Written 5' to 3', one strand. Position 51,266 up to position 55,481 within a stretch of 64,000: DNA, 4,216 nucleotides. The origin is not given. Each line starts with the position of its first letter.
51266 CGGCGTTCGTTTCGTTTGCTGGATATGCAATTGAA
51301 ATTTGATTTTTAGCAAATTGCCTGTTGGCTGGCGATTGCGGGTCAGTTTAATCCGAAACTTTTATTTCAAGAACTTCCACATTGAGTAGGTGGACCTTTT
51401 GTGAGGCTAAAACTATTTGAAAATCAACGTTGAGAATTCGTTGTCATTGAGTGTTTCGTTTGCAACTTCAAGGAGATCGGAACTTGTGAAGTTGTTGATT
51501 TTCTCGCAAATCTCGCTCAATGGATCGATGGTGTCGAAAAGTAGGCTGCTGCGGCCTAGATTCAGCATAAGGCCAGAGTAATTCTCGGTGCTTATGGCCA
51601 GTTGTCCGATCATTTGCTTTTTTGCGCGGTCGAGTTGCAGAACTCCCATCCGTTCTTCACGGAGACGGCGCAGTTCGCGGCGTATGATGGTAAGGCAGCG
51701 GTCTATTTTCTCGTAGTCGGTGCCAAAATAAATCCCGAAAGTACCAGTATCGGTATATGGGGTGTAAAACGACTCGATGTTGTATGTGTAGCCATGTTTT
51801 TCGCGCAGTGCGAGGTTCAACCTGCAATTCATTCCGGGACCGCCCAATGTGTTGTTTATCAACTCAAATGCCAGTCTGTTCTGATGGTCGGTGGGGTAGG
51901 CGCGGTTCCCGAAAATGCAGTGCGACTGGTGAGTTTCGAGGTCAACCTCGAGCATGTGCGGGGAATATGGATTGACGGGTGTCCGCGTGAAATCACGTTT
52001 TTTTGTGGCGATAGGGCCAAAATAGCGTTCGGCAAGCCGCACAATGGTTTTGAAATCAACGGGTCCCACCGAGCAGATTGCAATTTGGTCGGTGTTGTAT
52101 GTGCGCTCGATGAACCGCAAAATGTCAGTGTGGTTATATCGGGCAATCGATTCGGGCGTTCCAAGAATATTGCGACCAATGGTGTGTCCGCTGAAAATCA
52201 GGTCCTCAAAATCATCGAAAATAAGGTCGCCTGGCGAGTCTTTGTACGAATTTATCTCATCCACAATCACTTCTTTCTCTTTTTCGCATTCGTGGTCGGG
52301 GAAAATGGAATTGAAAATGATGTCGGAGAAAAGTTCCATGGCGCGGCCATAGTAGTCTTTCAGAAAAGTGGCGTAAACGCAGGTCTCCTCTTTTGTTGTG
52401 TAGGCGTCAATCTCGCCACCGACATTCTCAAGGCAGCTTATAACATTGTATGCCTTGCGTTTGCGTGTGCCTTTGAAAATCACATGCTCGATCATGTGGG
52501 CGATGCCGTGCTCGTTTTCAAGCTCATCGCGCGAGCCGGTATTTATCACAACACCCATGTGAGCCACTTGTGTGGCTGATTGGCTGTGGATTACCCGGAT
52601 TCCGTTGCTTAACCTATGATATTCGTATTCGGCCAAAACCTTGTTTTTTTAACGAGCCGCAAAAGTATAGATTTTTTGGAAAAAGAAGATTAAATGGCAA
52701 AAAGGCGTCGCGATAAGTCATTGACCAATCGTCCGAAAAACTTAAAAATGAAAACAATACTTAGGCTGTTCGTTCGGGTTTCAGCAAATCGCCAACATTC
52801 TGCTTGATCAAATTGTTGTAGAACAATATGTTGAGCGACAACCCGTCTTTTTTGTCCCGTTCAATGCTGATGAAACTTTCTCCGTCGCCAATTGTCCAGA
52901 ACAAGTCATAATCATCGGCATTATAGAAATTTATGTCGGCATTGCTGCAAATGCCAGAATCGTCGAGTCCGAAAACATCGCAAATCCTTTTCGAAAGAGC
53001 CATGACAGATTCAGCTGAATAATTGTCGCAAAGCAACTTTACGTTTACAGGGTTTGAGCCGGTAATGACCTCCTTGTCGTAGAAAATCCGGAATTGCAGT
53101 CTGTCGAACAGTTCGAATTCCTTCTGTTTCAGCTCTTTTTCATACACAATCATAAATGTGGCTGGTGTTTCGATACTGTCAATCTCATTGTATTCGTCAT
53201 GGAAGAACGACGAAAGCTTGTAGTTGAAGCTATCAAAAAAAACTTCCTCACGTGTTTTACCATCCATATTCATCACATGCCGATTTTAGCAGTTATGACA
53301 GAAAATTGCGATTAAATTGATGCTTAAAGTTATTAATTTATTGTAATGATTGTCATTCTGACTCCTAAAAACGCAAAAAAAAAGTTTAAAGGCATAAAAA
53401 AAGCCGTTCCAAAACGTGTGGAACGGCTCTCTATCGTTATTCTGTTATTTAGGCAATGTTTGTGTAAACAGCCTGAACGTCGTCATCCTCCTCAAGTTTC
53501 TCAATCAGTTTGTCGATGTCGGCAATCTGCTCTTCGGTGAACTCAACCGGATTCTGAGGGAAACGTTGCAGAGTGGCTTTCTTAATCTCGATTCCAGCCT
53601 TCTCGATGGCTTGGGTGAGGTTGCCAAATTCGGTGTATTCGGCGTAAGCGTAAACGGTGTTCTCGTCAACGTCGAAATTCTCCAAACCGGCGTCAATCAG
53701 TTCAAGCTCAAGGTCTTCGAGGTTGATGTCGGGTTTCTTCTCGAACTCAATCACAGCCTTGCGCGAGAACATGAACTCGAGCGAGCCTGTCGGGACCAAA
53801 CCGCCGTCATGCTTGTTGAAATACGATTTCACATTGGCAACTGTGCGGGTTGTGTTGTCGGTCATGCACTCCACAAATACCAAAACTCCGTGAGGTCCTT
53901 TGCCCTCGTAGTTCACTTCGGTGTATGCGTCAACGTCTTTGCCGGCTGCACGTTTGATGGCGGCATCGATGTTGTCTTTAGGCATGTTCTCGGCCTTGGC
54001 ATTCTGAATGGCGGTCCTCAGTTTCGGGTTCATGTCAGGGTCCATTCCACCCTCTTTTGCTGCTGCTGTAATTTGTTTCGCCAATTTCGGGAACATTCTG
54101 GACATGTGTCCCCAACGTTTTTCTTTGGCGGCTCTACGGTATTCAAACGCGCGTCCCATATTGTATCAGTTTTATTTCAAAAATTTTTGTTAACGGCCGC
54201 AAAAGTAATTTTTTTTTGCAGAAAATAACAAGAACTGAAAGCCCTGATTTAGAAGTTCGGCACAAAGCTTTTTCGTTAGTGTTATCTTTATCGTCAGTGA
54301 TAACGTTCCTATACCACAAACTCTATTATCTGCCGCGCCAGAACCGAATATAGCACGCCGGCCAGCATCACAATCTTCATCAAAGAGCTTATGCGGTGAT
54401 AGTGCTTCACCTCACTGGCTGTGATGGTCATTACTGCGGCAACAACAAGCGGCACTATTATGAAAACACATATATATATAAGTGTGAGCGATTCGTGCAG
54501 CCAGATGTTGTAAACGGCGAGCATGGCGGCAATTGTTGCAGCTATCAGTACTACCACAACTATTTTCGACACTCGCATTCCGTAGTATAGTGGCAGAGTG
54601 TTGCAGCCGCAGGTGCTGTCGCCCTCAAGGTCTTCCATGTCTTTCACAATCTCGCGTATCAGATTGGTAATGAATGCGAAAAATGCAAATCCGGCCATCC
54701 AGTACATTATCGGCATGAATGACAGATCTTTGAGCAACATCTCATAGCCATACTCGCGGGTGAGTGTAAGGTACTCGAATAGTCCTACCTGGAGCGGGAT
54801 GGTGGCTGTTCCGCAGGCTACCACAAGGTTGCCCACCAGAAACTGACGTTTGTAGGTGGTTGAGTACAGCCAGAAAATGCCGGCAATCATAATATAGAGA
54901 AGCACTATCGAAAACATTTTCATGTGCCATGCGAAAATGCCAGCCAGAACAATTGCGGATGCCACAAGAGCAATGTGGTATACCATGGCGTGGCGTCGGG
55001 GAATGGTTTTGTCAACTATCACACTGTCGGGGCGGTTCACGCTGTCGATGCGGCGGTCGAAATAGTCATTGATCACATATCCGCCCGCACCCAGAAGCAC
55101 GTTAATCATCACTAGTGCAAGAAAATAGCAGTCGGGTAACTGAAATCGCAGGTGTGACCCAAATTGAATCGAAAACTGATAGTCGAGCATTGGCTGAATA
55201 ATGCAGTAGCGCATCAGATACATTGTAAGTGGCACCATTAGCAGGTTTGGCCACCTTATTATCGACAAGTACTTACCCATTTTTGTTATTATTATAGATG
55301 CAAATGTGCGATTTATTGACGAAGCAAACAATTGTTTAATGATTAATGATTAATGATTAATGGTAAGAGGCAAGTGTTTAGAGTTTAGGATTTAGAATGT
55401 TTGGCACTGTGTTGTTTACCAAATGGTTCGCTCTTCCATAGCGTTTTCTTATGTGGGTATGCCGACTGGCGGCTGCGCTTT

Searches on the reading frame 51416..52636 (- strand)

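Call 66: search_protein_families(library=pfam, proteins=[window:51416-52636:-], max_evalue=0.00001)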
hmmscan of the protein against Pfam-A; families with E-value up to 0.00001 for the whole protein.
window:51416-52636:- (407 aa): 2 families
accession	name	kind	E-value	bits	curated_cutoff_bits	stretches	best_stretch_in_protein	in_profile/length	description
PF00675.25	Peptidase_M16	-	1.4e-32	113.1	22.3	1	16-160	3-148/149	Insulinase (Peptidase family M16)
PF05193.26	Peptidase_M16_C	-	3.3e-31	109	23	1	168-342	3-181/181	Peptidase M16 inactive domain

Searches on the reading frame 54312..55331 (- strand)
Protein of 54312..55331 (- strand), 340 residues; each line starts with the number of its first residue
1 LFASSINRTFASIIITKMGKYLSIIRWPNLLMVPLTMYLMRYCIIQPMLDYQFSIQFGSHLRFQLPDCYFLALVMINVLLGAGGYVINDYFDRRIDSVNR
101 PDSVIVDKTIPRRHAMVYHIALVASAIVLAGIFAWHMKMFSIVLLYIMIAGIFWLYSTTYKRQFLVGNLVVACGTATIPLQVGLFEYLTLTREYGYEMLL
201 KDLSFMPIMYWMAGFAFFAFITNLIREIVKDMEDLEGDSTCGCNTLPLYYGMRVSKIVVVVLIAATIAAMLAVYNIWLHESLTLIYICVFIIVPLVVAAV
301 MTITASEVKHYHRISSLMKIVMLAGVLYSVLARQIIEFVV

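Call 66: search_protein_families(library=pfam, proteins=[window:54312-55331:-], max_evalue=0.00001)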
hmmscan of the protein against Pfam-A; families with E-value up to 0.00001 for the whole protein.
window:54312-55331:- (340 aa): 1 family
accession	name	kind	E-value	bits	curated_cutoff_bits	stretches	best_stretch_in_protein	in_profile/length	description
PF01040.23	UbiA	-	4.2e-27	95.5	34.2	1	70-303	22-233/250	UbiA prenyltransferase family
